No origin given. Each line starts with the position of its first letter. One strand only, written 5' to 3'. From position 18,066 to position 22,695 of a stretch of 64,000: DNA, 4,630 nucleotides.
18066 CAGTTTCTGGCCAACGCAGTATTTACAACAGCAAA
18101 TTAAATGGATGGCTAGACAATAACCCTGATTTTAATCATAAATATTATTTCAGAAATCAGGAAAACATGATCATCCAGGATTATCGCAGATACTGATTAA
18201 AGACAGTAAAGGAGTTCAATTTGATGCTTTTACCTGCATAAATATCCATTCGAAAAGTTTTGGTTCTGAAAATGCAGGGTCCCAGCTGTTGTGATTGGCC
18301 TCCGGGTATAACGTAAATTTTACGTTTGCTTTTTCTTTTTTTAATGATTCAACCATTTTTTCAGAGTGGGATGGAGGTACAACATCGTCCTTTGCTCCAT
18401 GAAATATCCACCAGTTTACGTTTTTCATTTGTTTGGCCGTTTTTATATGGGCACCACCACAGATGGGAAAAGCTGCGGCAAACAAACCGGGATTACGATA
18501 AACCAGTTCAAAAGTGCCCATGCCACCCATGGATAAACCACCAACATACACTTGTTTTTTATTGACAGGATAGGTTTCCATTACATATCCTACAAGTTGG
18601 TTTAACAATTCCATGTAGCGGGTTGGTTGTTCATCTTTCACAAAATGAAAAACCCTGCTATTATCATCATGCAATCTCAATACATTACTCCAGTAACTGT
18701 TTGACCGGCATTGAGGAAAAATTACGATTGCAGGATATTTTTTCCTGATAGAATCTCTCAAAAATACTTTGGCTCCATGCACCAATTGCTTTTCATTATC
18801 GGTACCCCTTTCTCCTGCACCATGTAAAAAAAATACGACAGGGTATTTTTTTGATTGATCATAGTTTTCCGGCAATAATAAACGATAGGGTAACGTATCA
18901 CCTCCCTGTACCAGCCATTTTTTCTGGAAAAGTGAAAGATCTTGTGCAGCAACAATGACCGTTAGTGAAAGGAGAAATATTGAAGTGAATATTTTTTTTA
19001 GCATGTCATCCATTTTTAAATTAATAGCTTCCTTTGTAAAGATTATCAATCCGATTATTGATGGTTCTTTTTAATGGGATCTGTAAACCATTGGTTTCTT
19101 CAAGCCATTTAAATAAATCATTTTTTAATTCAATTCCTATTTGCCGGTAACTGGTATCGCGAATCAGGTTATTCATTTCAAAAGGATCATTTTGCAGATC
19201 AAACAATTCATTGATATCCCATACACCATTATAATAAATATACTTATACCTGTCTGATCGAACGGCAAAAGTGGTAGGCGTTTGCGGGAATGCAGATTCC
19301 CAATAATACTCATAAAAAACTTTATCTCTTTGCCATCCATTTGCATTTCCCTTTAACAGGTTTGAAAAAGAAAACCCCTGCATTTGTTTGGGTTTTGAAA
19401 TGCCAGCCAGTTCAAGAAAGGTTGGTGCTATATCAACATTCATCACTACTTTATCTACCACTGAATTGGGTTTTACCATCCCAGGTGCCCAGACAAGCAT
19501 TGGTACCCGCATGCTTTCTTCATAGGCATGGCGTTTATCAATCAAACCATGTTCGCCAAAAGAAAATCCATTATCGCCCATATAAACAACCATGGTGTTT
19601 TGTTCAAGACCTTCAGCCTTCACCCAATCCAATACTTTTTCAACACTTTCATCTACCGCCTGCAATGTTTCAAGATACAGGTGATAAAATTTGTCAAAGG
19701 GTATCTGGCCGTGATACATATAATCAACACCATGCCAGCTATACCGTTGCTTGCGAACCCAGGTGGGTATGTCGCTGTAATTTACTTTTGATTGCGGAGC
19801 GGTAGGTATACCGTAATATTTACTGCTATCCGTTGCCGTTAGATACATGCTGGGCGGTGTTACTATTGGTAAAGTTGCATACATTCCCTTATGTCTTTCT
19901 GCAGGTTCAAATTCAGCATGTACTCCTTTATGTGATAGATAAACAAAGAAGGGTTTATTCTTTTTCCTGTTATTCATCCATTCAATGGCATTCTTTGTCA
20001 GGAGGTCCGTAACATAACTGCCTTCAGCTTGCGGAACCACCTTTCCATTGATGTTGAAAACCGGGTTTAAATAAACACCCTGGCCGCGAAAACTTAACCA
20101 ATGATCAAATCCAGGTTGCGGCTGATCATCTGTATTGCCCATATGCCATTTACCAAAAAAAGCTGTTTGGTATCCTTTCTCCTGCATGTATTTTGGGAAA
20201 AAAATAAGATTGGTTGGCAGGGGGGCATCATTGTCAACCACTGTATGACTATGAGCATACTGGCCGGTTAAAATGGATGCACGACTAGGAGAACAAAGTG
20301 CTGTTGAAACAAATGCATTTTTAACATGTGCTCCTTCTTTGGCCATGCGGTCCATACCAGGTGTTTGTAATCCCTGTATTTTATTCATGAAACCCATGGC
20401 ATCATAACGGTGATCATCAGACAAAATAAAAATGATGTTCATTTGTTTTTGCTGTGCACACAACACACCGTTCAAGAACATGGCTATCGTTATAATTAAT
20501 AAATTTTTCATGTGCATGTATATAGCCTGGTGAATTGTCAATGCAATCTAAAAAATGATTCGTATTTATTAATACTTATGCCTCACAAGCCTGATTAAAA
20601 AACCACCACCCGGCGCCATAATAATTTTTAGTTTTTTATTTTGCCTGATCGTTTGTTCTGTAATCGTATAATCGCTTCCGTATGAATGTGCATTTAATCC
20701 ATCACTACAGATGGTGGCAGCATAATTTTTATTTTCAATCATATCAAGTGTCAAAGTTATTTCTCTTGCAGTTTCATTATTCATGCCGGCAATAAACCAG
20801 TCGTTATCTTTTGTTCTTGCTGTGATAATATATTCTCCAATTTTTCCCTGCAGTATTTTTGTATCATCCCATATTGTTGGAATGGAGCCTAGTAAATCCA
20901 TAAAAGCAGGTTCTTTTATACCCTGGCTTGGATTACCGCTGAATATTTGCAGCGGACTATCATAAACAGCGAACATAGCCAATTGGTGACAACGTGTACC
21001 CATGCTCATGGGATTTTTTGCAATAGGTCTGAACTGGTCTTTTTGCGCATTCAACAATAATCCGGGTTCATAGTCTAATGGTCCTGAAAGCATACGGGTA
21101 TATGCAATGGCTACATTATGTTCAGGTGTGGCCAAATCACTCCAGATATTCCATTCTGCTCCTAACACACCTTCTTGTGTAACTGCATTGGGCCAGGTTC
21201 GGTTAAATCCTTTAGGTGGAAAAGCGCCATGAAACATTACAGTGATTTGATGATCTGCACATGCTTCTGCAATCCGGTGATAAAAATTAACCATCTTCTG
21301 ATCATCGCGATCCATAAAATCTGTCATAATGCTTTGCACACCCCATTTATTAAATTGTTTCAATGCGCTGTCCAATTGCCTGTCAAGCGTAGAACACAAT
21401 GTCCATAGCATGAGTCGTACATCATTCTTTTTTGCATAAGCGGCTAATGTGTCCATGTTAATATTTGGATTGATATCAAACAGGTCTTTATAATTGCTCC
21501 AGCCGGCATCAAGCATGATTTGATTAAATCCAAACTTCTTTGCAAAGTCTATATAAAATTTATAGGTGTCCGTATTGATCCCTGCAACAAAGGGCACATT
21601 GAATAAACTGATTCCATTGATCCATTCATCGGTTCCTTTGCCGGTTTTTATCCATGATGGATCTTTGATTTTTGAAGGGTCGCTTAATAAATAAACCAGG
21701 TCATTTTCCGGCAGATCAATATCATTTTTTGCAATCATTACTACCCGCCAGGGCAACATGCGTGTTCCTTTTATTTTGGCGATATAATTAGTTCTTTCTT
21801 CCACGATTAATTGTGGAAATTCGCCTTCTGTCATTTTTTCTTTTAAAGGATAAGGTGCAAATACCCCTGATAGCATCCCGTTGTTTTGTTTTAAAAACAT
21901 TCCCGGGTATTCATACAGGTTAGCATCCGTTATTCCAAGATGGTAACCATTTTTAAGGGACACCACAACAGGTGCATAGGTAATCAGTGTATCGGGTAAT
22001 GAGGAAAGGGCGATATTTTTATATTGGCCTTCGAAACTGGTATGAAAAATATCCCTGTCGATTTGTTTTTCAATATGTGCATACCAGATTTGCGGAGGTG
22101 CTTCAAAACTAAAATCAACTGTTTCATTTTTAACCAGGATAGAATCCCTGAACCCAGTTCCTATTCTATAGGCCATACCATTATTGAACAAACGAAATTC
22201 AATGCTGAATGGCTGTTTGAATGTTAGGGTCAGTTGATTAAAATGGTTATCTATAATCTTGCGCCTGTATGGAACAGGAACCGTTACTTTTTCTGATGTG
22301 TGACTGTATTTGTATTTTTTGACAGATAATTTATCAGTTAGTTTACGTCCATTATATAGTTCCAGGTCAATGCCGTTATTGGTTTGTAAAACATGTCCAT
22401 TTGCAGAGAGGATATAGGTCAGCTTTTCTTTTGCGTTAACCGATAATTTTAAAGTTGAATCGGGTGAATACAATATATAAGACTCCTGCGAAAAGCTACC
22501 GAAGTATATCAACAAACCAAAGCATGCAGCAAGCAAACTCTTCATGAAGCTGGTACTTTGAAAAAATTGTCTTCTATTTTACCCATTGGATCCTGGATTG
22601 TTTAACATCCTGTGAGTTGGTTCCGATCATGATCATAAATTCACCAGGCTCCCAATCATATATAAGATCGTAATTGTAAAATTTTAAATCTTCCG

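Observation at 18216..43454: PUL2: two GH144-like genes plus GH3, suggesting a beta-1,2-glucan locus, but with an unexpectedly decorated enzyme set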

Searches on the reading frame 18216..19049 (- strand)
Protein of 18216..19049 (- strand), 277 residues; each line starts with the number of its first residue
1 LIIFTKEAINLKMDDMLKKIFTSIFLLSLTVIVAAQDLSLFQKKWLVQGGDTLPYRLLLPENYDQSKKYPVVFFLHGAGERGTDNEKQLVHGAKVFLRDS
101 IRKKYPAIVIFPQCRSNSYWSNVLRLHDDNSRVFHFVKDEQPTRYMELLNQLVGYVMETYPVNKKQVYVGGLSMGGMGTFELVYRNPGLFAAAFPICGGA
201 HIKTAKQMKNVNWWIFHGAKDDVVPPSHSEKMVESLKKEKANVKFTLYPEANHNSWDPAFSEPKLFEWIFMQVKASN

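Call 3: search_protein_families(library=pfam, proteins=[window:18216-19049:-], max_evalue=0.01)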
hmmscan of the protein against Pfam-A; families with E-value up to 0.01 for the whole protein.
window:18216-19049:- (277 aa): 8 families
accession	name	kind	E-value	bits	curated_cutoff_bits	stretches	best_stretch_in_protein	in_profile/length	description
PF02230.22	Abhydrolase_2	-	2.7e-13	50.7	23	1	66-258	11-204/217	Phospholipase/Carboxylesterase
PF00756.26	Esterase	-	9.3e-13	49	22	1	55-194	10-144/251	Putative esterase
PF00326.27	Peptidase_S9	-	1.6e-11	44.5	22.6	1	209-261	143-195/213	Prolyl oligopeptidase family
PF01738.24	DLH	-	1.6e-09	38.1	21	1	140-253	72-186/217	Dienelactone hydrolase family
PF12146.15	Hydrolase_4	-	1.8e-09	37.7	27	1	199-254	180-233/239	Serine aminopeptidase, S33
PF20434.5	BD-FAE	-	0.00028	20.9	26.8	0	210-236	189-215/215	BD-FAE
PF00561.26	Abhydrolase_1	-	0.00086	19.5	25.8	0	162-198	66-102/245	alpha/beta hydrolase fold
PF20408.4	Abhydrolase_11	-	0.0024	18.1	27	1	140-254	52-166/193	Alpha/beta hydrolase domain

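Call 15: search_protein_families(library=ncbifam, proteins=[window:18216-19049:-], max_evalue=0.001)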
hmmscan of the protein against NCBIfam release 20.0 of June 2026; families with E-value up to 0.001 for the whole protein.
window:18216-19049:- (277 aa): 9 families
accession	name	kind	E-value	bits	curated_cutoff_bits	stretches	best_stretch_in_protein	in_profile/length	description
NF050058.1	e_dPHAscl_type1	hypoth_equivalog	1.1e-18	67.7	150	1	50-234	5-202/276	extracellular catalytic domain type 1 short-chain-length polyhydroxyalkanoate depolymerase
TIGR01840.1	esterase_phb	subfamily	8.7e-12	45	107.85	1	65-209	9-139/213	PHB depolymerase family esterase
NF007857.0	PRK10566.1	equivalog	3.7e-07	30.2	201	0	207-250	183-226/249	esterase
NF050057.1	e_dPHAmcl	equivalog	8.7e-06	25.2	270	1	69-268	47-247/252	extracellular medium-chain-length polyhydroxyalkanoate depolymerase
NF041944.1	Xylase_Ferestase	equivalog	3.4e-05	22.2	1200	1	64-240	498-663/694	bifunctional endo-1,4-beta-xylanase/feruloyl esterase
NF050059.1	e_dPHAscl_type2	hypoth_equivalog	0.00015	21.2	280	0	200-254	83-139/305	extracellular catalytic domain type 2 short-chain-length polyhydroxyalkanoate depolymerase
NF008525.0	PRK11460.1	equivalog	0.00024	20.5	191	1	144-252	82-190/232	esterase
TIGR02821.1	fghA_ester_D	equivalog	0.00046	19.8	281.7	0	150-196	123-172/275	S-formylglutathione hydrolase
NF051488.1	bifunc_PcaDC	exception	0.0006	19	390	0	146-208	61-121/375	bifunctional 3-oxoadipate enol-lactonase/4-carboxymuconolactone decarboxylase PcaDC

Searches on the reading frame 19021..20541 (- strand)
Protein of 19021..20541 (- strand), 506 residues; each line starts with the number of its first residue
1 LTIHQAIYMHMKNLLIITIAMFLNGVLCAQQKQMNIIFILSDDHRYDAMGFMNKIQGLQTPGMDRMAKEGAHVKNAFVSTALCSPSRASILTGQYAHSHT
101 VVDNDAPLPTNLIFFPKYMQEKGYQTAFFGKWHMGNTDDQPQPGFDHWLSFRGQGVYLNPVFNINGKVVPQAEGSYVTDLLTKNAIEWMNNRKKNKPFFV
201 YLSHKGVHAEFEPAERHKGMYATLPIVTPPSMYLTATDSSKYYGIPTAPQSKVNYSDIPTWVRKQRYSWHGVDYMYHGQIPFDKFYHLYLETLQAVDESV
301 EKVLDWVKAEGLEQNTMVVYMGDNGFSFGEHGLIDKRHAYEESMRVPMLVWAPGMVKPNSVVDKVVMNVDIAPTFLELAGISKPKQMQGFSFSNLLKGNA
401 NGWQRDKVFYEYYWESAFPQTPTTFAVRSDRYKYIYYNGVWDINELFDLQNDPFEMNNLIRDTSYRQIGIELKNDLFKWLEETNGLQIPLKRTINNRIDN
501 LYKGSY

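Call 3: search_protein_families(library=pfam, proteins=[window:19021-20541:-], max_evalue=0.01)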
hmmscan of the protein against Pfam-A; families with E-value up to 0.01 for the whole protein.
window:19021-20541:- (506 aa): 4 families
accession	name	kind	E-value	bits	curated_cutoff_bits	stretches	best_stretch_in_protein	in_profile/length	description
PF00884.28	Sulfatase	-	3.3e-56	191.2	25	1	35-381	2-301/301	Sulfatase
PF16347.10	SGSH_C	-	3.2e-46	157.7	29.3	1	329-478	1-150/154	N-sulphoglucosamine sulphohydrolase, C-terminal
PF01663.27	Phosphodiest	-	7.6e-12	45.9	23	2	53-116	15-78/342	Type I phosphodiesterase / nucleotide pyrophosphatase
PF02995.22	DUF229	-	1.8e-07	30.7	25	1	284-346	301-362/496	Protein of unknown function (DUF229)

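Call 15: search_protein_families(library=ncbifam, proteins=[window:19021-20541:-], max_evalue=0.001)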
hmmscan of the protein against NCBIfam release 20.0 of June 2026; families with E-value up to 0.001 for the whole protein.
window:19021-20541:- (506 aa): 13 families
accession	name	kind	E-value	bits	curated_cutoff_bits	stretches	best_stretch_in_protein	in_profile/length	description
NF010322.0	PRK13759.1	equivalog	3.7e-62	210.4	481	2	170-482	174-459/486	arylsulfatase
TIGR03417.1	chol_sulfatase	equivalog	6.1e-49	167.2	433.45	2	289-468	255-428/500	choline-sulfatase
NF052527.1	Mn_arylsulf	exception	1.3e-44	152.9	850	2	289-483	267-455/479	manganese-dependent arylsulfatase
NF045661.1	HdlasePehA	equivalog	1.2e-43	149.5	900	2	178-474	183-479/506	phosphoric/sulfuric ester hydrolase PehA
NF053595.1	LptchSynLtaSGpos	equivalog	1.5e-07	30.4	970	1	284-385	425-532/626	lipoteichoic acid synthase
NF038282.1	LapC_YejM_PbgA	exception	2.7e-07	29.3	825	1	283-376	408-497/584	LPS biosynthesis-modulating metalloenzyme YejM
NF028537.1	P_eth_NH2_trans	domain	7e-07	28.1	500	1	289-383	413-516/527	phosphoethanolamine--lipid A transferase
NF012159.0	polymyxin_MCR2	exception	5.9e-06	25.3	1200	1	288-383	428-527/538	MCR-2 family phosphoethanolamine--lipid A transferase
NF033670.1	polymyxin_MCR6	exception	1.5e-05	24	1235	1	288-383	428-527/538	MCR-6 family phosphoethanolamine--lipid A transferase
NF008619.0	PRK11598.1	equivalog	0.00016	20.4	660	1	288-363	420-499/546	phosphoethanolamine transferase EptA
NF053859.1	polymyxin_MCR13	exception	0.00031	19.7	1250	1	287-394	414-515/541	MCR-13 family phosphoethanolamine--lipid A transferase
NF038075.1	fam_STM4013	hypoth_equivalog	0.00058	19.4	250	0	291-348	202-256/261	STM4013/SEN3800 family hydrolase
NF051873.1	AlkPhosPhoY32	equivalog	0.00058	18.5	1000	0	341-389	489-535/539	alkaline phosphatase PhoY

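Call 18: search_solved_structures(query=window:19021-20541:-, max_evalue=1e-30, show_alignments=1)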
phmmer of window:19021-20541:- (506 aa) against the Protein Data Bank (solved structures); distinct sequences matched with E-value up to 1e-30: 25.
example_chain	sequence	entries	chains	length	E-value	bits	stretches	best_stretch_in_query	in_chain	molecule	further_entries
7p24_AAA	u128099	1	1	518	2.7e-78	267.4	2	281-484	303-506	Mucin-desulfating sulfatase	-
9s03_A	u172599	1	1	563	3.1e-77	263.9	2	284-502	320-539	Putative sulfatase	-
7ebp_A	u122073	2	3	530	7.4e-77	262.7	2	30-232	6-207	Sulfatase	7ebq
9s8y_A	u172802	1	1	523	8.3e-77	262.5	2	32-233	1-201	Sulfatase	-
5g2v_A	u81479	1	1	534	8.6e-77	262.5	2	30-230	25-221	N-ACETYLGLUCOSAMINE-6-SULFATASE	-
7lha_A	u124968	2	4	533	2.4e-72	247.8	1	25-439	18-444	Exo-L-galactose-6-sulfatase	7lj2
7snj_A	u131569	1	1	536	2.6e-72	247.7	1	12-439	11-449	Arylsulfatase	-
7sno_A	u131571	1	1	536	2.3e-71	244.6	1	12-439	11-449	Arylsulfatase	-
6hr5_A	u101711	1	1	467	1.1e-54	189.5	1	30-477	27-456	Alpha-L-rhamnosidase/sulfatase (GH78)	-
9ihk_D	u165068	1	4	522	1.9e-45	159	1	31-480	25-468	Sulfatase_S1_30A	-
2qzu_A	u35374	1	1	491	1.2e-43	153.1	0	289-485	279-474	Putative sulfatase yidJ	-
7stt_A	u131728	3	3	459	4.3e-38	134.8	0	292-486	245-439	N-acetylgalactosamine-6-sulfatase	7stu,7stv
6pt4_B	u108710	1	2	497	7.3e-38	134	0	189-482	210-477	exo-2S-iota carrageenan S1 sulfatase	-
7oz8_AAA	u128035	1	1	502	1.4e-37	133.1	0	194-483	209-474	Choline-sulfatase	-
6ptk_A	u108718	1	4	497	1.5e-36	129.7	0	189-482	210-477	exo-2S-iota carrageenan S1 sulfatase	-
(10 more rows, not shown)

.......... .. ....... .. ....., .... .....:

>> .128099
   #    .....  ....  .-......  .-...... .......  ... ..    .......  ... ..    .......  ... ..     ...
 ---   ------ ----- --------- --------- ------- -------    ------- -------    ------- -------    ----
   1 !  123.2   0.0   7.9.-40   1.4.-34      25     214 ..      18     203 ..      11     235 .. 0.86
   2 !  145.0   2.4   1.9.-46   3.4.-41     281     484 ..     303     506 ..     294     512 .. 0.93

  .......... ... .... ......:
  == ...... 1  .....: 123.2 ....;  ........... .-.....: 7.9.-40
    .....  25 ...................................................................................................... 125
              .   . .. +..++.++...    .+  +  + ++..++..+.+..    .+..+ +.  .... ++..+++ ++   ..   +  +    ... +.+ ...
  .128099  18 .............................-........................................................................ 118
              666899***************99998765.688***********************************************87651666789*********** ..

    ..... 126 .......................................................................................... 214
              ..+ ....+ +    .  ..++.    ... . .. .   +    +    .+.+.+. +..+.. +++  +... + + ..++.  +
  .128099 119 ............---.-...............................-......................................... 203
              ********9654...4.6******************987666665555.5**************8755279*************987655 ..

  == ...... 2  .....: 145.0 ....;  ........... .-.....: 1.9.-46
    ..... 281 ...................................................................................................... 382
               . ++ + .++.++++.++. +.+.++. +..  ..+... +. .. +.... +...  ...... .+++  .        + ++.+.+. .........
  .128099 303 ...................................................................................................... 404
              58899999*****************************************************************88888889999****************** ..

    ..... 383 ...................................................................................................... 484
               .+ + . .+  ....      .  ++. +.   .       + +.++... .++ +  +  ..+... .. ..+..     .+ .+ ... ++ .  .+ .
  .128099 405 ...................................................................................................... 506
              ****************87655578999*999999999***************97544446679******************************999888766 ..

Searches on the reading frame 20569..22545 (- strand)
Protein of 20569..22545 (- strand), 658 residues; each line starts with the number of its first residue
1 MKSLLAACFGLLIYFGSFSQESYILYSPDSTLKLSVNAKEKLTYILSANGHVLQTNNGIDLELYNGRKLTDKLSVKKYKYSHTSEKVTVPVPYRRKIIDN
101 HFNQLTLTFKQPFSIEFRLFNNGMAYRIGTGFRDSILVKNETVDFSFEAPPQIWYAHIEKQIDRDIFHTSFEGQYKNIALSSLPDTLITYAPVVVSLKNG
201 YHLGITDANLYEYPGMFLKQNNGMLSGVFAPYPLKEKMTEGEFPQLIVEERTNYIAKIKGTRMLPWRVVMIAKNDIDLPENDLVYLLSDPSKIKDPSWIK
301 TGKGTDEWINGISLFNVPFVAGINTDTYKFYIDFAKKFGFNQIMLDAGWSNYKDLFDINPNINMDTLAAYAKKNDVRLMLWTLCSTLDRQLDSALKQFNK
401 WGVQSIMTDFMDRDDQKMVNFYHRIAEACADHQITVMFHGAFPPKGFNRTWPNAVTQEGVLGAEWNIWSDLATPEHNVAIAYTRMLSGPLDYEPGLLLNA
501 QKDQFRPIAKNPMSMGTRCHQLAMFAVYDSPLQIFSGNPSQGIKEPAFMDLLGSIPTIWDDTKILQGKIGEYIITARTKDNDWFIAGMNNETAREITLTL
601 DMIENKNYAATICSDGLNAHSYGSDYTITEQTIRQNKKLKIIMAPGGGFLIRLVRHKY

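Call 3: search_protein_families(library=pfam, proteins=[window:20569-22545:-], max_evalue=0.01)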
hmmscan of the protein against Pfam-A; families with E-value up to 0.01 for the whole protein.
window:20569-22545:- (658 aa): 4 families
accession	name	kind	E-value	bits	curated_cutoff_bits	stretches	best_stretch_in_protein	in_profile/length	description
PF10566.15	Glyco_hydro_97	-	4e-89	299.1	32.5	1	295-556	1-275/275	Glycoside hydrolase 97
PF14508.12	GH97_N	-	7.6e-44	150.3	25.3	1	25-290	1-229/229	Glycosyl-hydrolase 97 N-terminal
PF14509.12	GH97_C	-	2.4e-30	105.1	25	1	559-653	2-96/97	Glycosyl-hydrolase 97 C-terminal, oligomerisation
PF13653.12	GDPD_2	-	0.00098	20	27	1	378-409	2-27/30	Glycerophosphoryl diester phosphodiesterase family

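Call 15: search_protein_families(library=ncbifam, proteins=[window:20569-22545:-], max_evalue=0.001)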
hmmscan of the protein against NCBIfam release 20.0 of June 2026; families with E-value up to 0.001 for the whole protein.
window:20569-22545:- (658 aa): 1 family
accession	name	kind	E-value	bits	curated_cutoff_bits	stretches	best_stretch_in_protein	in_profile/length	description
NF053844.1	RetAlphGalacBctrd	equivalog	2.9e-194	647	800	1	6-653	7-661/662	retaining alpha-galactosidase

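Call 19: search_solved_structures(query=window:20569-22545:-, max_evalue=1e-20)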
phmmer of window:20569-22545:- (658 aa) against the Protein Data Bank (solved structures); distinct sequences matched with E-value up to 1e-20: 12.
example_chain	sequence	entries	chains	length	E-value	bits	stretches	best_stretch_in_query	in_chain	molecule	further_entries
3a24_A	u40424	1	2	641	3.5e-140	471.6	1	26-653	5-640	alpha-galactosidase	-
5e1q_A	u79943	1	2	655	2.1e-139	469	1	24-653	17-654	Retaining alpha-galactosidase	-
5hq4_A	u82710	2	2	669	8e-56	192.8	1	26-653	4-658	Alpha-glucosidase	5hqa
5hqc_A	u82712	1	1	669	8.4e-56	192.7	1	26-653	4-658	Glycoside Hydrolase Family 97 enzyme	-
5hqb_A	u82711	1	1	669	2.1e-55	191.4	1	26-653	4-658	Alpha-glucosidase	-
8wg0_A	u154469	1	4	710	1.2e-39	139.3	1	68-652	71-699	Candidate alpha-glucosidase Glycoside hydrolase family 97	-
8wg1_A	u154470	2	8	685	3.7e-39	137.7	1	70-652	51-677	Candidate alpha-glucosidase Glycoside hydrolase family 97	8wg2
2d73_A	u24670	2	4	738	5e-36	127.4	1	323-653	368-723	alpha-glucosidase SusB | Alpha-glucosidase (Alpha-glucosidase SusB)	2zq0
2jka_A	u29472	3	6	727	5.2e-36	127.3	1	323-653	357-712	ALPHA-GLUCOSIDASE (ALPHA-GLUCOSIDASE SUSB)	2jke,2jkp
3wfa_A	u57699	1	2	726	5.2e-36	127.3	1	323-653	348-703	Alpha-glucosidase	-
9bs5_A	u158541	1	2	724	8.7e-35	123.3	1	321-653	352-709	Alpha-glucosidase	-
5xfm_A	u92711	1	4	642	7.8e-31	110.2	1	265-650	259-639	Alpha-glucosidase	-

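Call 44: search_solved_structures(query=window:20569-22545:-, max_evalue=1e-100, show_alignments=1)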
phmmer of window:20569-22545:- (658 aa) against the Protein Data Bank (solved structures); distinct sequences matched with E-value up to 1e-100: 2.
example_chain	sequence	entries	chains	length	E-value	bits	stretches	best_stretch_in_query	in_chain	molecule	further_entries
3a24_A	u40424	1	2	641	3.5e-140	471.6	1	26-653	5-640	alpha-galactosidase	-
5e1q_A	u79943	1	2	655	2.1e-139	469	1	24-653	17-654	Retaining alpha-galactosidase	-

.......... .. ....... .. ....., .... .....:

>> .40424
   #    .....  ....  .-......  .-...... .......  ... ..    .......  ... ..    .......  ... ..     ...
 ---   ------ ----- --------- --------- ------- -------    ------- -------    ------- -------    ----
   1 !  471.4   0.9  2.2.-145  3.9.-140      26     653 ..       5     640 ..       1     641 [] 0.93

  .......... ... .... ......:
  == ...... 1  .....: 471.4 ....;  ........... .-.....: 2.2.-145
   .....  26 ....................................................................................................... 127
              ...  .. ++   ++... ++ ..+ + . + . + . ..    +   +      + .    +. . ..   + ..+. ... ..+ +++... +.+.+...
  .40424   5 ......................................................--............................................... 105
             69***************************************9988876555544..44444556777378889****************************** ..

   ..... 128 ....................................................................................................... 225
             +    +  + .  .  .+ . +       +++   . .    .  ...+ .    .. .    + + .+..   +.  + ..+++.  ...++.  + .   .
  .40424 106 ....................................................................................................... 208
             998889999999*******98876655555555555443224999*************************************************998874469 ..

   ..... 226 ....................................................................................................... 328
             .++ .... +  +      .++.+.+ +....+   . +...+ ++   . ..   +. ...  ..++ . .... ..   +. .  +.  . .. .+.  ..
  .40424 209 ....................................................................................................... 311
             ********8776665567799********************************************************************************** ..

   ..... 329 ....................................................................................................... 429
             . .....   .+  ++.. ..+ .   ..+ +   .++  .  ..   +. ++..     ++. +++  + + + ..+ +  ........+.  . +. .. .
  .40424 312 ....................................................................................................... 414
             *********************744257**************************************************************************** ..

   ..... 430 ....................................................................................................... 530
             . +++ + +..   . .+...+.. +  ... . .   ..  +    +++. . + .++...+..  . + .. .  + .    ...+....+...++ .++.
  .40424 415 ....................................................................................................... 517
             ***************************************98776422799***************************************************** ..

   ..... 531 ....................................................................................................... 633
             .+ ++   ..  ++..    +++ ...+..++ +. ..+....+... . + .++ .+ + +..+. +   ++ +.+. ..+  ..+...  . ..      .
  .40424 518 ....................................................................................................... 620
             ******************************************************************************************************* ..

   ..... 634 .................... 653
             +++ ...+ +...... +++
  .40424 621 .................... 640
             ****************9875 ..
